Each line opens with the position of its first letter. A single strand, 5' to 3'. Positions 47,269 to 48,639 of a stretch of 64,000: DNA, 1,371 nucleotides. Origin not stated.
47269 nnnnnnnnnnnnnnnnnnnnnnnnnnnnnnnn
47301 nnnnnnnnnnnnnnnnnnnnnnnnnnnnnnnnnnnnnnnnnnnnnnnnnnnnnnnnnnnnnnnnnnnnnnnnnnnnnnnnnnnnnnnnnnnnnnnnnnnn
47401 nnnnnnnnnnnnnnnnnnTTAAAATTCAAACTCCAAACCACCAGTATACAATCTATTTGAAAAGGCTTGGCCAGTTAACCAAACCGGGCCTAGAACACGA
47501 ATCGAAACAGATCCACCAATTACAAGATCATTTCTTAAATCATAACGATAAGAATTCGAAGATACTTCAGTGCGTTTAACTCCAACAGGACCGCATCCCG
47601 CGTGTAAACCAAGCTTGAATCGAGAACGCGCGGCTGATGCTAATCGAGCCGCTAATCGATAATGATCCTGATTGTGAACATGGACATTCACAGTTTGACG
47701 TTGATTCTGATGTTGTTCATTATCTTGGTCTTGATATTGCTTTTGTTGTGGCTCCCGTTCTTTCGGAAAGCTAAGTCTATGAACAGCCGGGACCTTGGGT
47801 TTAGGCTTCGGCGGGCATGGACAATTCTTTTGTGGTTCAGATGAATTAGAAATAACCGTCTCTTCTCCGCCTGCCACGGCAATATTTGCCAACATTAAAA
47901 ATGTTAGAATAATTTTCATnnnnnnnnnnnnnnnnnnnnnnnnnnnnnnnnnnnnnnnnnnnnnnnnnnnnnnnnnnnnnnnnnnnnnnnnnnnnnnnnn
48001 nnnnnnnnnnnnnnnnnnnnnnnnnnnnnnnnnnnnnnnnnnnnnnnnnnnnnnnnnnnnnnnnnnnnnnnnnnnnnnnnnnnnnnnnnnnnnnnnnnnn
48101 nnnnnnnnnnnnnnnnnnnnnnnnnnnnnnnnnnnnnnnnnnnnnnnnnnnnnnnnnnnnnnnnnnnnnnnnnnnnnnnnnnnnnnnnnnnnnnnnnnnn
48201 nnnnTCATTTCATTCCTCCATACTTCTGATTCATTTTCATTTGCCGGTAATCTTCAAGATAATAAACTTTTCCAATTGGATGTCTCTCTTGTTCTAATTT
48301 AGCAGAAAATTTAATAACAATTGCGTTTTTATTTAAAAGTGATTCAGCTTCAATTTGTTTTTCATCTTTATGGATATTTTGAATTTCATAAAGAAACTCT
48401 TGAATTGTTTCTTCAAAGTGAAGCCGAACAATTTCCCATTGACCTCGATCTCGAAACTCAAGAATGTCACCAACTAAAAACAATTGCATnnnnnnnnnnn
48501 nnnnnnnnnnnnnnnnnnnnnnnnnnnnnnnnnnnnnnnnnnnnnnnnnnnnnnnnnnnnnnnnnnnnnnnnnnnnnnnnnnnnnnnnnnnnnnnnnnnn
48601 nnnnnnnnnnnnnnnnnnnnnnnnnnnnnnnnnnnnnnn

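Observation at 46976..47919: Lipoprotein and OMP-barrel-like secreted protein pair with proline-rich linkers: candidate superinfection-exclusion or surface-modification module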

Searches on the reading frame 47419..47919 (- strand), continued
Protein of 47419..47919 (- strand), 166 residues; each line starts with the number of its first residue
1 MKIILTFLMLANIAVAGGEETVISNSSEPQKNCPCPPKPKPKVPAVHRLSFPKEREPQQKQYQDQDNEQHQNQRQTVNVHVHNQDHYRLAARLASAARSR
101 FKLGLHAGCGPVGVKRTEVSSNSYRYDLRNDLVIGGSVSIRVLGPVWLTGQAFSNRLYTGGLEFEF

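Call 51: search_protein_families(library=pfam, alignment_id=A2, max_evalue=1)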
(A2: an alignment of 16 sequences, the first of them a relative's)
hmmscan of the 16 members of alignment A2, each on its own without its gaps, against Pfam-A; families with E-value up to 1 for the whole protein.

A. member 1, P0001 (166 aa): 1 family
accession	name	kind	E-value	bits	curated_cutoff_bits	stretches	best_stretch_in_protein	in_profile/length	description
PF23961.1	Phage_tail_terminator_9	-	0.034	14.3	27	1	41-113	28-105/153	Phage neck terminator protein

B. families by the number of members that match (of 16 scanned): 18 families
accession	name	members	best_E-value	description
PF04021.17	Class_IIIsignal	1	0.0033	Class III signal peptide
PF22064.2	Cep192_D2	1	0.004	Cep192 domain 2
PF11611.13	DUF4352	1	0.0058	Domain of unknown function (DUF4352)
PF14851.11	FAM176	1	0.018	FAM176 family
PF23961.1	Phage_tail_terminator_9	1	0.034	Phage neck terminator protein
PF09645.16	F-112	1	0.048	F-112 protein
PF05539.16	Pneumo_att_G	1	0.062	Pneumovirinae attachment membrane glycoprotein G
PF15718.10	MNR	1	0.079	Protein moonraker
PF05142.17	DUF702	1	0.1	Domain of unknown function (DUF702)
PF11241.13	DUF3043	1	0.1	Protein of unknown function (DUF3043)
PF13801.11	Metal_resist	1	0.11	Heavy-metal resistance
PF05324.18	Sperm_Ag_HE2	1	0.11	Sperm antigen HE2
PF10183.14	ESSS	1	0.15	ESSS subunit of NADH:ubiquinone oxidoreductase (complex I)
PF06012.17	DUF908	1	0.18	Domain of Unknown Function (DUF908)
PF00166.26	Cpn10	1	0.2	Chaperonin 10 Kd subunit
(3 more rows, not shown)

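Call 57: search_protein_families(library=pfam, proteins=[L003:5514-5951:+, L009:8597-8908:+], max_evalue=0.1)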
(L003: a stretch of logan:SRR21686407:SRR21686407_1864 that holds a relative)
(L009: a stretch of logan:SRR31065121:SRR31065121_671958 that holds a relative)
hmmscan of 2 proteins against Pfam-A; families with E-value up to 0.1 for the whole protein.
L003:5514-5951:+ (145 aa): 2 families
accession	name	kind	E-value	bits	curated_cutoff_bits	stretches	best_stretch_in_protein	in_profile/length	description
PF07963.17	N_methyl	-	2.7e-10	39.8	21.2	1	2-26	3-27/27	Prokaryotic N-terminal methylation motif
PF04277.18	OAD_gamma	-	0.032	15.3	27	1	6-69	6-68/76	Oxaloacetate decarboxylase, gamma chain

L009:8597-8908:+ (103 aa): 2 families
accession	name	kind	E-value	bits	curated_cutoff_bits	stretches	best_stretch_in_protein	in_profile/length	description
PF10043.14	DUF2279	-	3.3e-05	24.9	28.6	1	19-96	12-88/91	Predicted periplasmic lipoprotein (DUF2279)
PF19992.4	DUF6427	-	0.018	14.8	25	1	4-72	18-86/301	Family of unknown function (DUF6427)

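Call 58: search_protein_families(library=phrogs, proteins=[L003:5514-5951:+, L009:8597-8908:+], max_evalue=0.01)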
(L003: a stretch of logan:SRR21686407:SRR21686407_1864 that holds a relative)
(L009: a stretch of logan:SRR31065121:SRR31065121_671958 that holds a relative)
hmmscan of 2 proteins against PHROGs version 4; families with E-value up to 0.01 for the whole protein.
L003:5514-5951:+ (145 aa): 6 families
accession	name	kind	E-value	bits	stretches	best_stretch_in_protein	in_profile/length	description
phrog_10597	-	unknown function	1.9e-05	25.5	1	2-21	3-22/59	-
phrog_13280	-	unknown function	2.5e-05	25.1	1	1-21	1-21/67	-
phrog_27437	-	unknown function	0.0001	23.5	1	2-28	6-32/140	-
phrog_11596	-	unknown function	0.00038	21.3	1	2-26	4-28/187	-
phrog_3433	-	moron, auxiliary metabolic gene and host takeover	0.00078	20.6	1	2-29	18-45/127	pilin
phrog_11263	-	unknown function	0.0013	19.5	1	4-24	2-22/72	-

L009:8597-8908:+ (103 aa): 2 families
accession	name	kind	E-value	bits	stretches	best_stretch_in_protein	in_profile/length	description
phrog_26616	-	other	2.1e-05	26.1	1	20-93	10-82/93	lipoprotein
phrog_29588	-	unknown function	0.0011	20.4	1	4-92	6-84/111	-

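Call 64: fold_search(model_id=the predicted structure, library=pdb)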
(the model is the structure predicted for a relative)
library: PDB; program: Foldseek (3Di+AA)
matches with E <= 10: 537; with E <= 0.001: 0
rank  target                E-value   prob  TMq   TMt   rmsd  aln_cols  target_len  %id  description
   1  4d64_A                4.7e-01  0.57  0.23  0.13   6.0        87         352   14  Structure of porin Omp-Pst1 from P. stuartii; the crystallographic symmetry generates a dimer of trimers. (released 2016-03-09)
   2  3hm0_B                5.3e-01  0.33  0.20  0.25   8.7        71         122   14  Crystal Structure of Probable Thioesterase from Bartonella henselae (released 2009-06-09)
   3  3hm0_D                6.0e-01  0.28  0.20  0.27  10.1        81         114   14  Crystal Structure of Probable Thioesterase from Bartonella henselae (released 2009-06-09)
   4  3hm0_C                6.4e-01  0.30  0.20  0.26   8.5        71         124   14  Crystal Structure of Probable Thioesterase from Bartonella henselae (released 2009-06-09)
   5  5buy_A                6.8e-01  0.18  0.18  0.20   9.6        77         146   14  Crystal Structure of beta-hydroxyacyl-acyl carrier protein dehydratase (FabZ) from Francisella tularensis (released 2016-06-08)
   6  5o77                  7.6e-01  0.23  0.17  0.10   7.6        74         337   15  Klebsiella pneumoniae OmpK35 (released 2018-06-20)
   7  3hm0_A                8.1e-01  0.21  0.20  0.25   8.3        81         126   15  Crystal Structure of Probable Thioesterase from Bartonella henselae (released 2009-06-09)
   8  8hqz_H                8.1e-01  0.20  0.18  0.15   6.8        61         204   18  Baseplate of DT57C bacteriophage in the full state (released 2023-12-13)
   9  5x8r_e                8.1e-01  0.14  0.14  0.14  10.1        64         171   12  Structure of the 30S small subunit of chloroplast ribosome from spinach (released 2017-06-07)
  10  7pkq_e                8.1e-01  0.14  0.15  0.14   9.8        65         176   14  Small subunit of the Chlamydomonas reinhardtii mitoribosome (released 2023-06-14)
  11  9ki1_4                8.1e-01  0.07  0.12  0.14   9.5        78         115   12  Baseplate structure of Escherichia phage Mu (released 2025-02-12)
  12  9cuy_I                8.6e-01  0.15  0.15  0.16   9.9        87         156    8  Bacteriophage PhiTE extended baseplate (released 2025-04-16)
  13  9znf_BF               9.1e-01  0.13  0.12  0.10  10.2        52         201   10  Cryo-EM structure of the Methanosarcina acetivorans 70S ribosome in complex with SriA and SriB (released 2026-01-28)
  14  8buu_e                9.7e-01  0.12  0.12  0.12  10.1        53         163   13  ARE-ABCF VmlR2 bound to a 70S ribosome (released 2023-04-05)
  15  5nxn_A                1.0e+00  0.51  0.24  0.13   5.4        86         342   14  Structure of a L5-deletion mutant of Providencia stuartii Omp-Pst1 (released 2018-02-21)
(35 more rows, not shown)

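Call 80: predict_structure(alignment_id=A4)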
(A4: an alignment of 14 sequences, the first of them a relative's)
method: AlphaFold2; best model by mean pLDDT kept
length: 166 residues; sequences in the alignment: 14
mean_pLDDT: 68.5   pTM: 0.38
mean pLDDT of the five models: 68.5, 68.1, 66.8, 66.5, 66.2
residues with pLDDT >= 90: 39; 70-90: 29; 50-70: 64; < 50: 34
segments of 3 or more residues with pLDDT < 50: 16-31, 61-68
pLDDT, mean of each block of 10 residues (from residue 1): 58 51 45 59 56 54 45 54 54 63 91 89 89 94 90 92 88
secondary structure, 60 per line:
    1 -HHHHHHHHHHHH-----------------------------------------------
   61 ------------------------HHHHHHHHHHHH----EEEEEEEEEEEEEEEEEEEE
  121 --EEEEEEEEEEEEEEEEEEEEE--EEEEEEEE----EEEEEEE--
elements in order: H2-13 H85-96 E101-120 E123-143 E146-153 E158-164

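Call 88: search_protein_families(library=padloc, proteins=[window:47419-47919:-, L003:5514-5951:+], max_evalue=0.1)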
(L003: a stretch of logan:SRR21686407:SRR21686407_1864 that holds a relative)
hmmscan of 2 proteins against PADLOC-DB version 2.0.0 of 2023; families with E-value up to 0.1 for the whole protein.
window:47419-47919:- (166 aa): 0 families

L003:5514-5951:+ (145 aa): 0 families

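Call 89: search_protein_families(library=ncbifam, proteins=[window:47419-47919:-, L003:5514-5951:+], max_evalue=0.1)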
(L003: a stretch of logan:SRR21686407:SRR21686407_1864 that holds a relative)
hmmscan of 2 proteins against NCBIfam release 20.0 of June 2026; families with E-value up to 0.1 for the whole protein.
window:47419-47919:- (166 aa): 0 families

L003:5514-5951:+ (145 aa): 15 families
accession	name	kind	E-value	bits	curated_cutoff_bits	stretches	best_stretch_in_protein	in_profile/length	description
TIGR02532.1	IV_pilin_GFxxxE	domain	9.8e-10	37.9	16.3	1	4-26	2-24/24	prepilin-type N-terminal cleavage/methylation domain-containing protein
NF041013.1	T4P_ComGE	equivalog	5.2e-09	36.1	49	1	2-51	2-51/83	competence type IV pilus minor pilin ComGE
NF040999.1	pilin_ComGC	equivalog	4.7e-07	29.9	75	1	4-36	2-34/84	competence type IV pilus major pilin ComGC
NF041002.1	pilin_ComGF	equivalog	5.2e-06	26.7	80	1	3-42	1-40/139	competence type IV pilus minor pilin ComGF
TIGR01708.2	typeII_sec_gspH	equivalog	5.9e-06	26.4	80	1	4-26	2-24/169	type II secretion system minor pseudopilin GspH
NF007848.0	PRK10557.1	equivalog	9.4e-06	25.1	120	1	1-44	8-51/192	prepilin peptidase-dependent protein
NF007862.0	PRK10574.1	equivalog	5.6e-05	23.3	138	1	1-22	2-23/145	prepilin peptidase-dependent pilin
TIGR02599.1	TIGR02599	subfamily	0.0001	21.6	256.5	1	5-50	1-46/361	Verru_Chthon cassette protein C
TIGR01710.1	typeII_sec_gspG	equivalog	0.0004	20.4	88.85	1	4-50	1-46/134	type II secretion system major pseudopilin GspG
NF007800.0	PRK10506.1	equivalog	0.00059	19.7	158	1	2-33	7-36/163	prepilin peptidase-dependent protein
NF041775.1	typeIV_PilA_Myxo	equivalog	0.0008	19.4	400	1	2-31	9-39/214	type IV pilin protein PilA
TIGR01707.1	gspI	equivalog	0.0016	18.9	44.35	1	5-27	1-23/101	type II secretion system minor pseudopilin GspI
NF040982.1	ComGD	equivalog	0.0023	18.3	70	1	3-24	1-22/139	competence type IV pilus minor pilin ComGD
TIGR01711.1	gspJ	equivalog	0.0072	16.2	64.85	1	4-47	1-44/192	type II secretion system minor pseudopilin GspJ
NF038303.1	EPS_HpsB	equivalog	0.065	13.2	150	1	3-24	2-23/211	hormogonium polysaccharide secretion pseudopilin HpsB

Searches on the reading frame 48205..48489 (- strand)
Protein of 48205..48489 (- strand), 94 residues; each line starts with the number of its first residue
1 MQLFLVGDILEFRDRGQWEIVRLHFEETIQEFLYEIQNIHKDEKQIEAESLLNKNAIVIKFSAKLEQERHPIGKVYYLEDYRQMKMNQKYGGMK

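Call 57: search_protein_families(library=pfam, proteins=[window:48205-48489:-], max_evalue=0.1)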
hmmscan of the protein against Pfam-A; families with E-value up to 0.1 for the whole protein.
window:48205-48489:- (94 aa): 1 family
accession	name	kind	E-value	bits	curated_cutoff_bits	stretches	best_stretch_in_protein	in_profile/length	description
PF24590.1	DUF7615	-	0.054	14.4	27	1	21-73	4-56/106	Domain of unknown function (DUF7615)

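Call 58: search_protein_families(library=phrogs, proteins=[window:48205-48489:-], max_evalue=0.01)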
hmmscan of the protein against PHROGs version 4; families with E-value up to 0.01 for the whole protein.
window:48205-48489:- (94 aa): 0 families
